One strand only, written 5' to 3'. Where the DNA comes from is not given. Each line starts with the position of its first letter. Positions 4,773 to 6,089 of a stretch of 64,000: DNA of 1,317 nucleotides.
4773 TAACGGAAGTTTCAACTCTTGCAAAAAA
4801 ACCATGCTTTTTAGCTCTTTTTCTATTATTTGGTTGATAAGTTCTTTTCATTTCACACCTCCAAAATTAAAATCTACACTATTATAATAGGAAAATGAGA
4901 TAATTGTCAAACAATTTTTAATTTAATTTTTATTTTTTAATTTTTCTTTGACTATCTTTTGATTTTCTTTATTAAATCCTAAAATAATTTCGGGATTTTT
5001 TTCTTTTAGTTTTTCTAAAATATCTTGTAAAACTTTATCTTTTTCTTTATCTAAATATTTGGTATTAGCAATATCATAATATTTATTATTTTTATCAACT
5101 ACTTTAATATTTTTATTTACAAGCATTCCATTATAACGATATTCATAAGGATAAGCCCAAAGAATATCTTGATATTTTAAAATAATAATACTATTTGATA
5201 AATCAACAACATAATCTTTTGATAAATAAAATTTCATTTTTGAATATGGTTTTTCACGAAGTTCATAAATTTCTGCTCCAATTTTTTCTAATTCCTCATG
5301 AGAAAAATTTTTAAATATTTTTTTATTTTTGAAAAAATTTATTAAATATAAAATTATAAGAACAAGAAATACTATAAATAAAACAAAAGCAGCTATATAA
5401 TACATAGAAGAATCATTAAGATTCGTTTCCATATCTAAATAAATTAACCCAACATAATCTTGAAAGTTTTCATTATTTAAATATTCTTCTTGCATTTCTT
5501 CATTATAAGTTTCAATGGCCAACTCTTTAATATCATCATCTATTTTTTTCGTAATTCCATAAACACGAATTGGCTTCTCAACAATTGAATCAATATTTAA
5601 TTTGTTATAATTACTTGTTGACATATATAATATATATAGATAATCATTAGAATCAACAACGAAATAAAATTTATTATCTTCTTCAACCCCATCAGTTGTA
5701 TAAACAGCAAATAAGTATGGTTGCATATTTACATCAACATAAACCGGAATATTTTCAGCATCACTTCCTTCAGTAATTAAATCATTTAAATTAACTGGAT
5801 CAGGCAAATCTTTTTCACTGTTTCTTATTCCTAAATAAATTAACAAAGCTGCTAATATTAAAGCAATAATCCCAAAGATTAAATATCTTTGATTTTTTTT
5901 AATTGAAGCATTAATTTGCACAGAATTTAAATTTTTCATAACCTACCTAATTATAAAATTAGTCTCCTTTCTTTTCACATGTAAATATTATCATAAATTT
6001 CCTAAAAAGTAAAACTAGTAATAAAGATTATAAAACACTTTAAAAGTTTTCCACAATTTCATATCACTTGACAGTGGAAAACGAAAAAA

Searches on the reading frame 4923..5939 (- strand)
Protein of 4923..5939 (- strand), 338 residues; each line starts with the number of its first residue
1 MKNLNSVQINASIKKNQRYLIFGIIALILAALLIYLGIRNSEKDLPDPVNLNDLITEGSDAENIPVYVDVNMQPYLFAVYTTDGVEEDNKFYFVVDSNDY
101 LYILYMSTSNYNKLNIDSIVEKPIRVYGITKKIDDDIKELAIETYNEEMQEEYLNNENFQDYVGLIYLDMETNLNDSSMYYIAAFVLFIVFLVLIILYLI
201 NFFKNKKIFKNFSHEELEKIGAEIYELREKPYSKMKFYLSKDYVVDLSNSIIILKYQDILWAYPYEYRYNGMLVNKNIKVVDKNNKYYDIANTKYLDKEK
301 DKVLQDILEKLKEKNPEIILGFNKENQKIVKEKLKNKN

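Call 16: find_encoding_contigs(protein=window:4923-5939:-, flank=10000, max_places=2)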
Protein window:4923-5939:- (338 aa): 23 contigs read that carry it; 2 places shown.
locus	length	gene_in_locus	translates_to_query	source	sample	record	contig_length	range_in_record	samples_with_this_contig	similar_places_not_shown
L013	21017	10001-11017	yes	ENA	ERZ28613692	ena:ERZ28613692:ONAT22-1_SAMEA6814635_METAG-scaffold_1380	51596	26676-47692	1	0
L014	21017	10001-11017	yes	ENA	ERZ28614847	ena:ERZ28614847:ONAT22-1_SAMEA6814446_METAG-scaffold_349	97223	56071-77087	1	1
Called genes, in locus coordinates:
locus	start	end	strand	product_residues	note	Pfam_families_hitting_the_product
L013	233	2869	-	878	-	PF00521:DNA_topoisoIV, PF03989:DNA_gyraseA_C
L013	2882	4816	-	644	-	PF02518:HATPase_c, PF00204:DNA_gyraseB, PF01751:Toprim, PF00986:DNA_gyraseB_C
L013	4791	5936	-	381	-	PF02463:SMC_N, PF13175:AAA_15, PF13476:AAA_23, PF13304:AAA_21 (weak)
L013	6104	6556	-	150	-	PF06338:ComK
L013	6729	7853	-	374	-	PF00712:DNA_pol3_beta, PF02767:DNA_pol3_beta_2, PF02768:DNA_pol3_beta_3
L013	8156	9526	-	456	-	PF11638:DnaA_N, PF13401:AAA_22 (faint), PF00308:Bac_DnaA, PF08299:Bac_DnaA_C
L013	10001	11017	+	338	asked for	PF20456:DUF6709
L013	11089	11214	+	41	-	PF00468:Ribosomal_L34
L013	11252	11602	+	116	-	PF00825:Ribonuclease_P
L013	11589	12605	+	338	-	PF02096:60KD_IMP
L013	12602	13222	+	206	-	PF13083:KH_KhpA-B (weak), PF01424:R3H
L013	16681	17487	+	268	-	PF03457:HA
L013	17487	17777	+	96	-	-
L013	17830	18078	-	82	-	PF01381:HTH_3, PF12844:HTH_19, PF13443:HTH_26 (weak)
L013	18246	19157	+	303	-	-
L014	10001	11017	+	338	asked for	PF20456:DUF6709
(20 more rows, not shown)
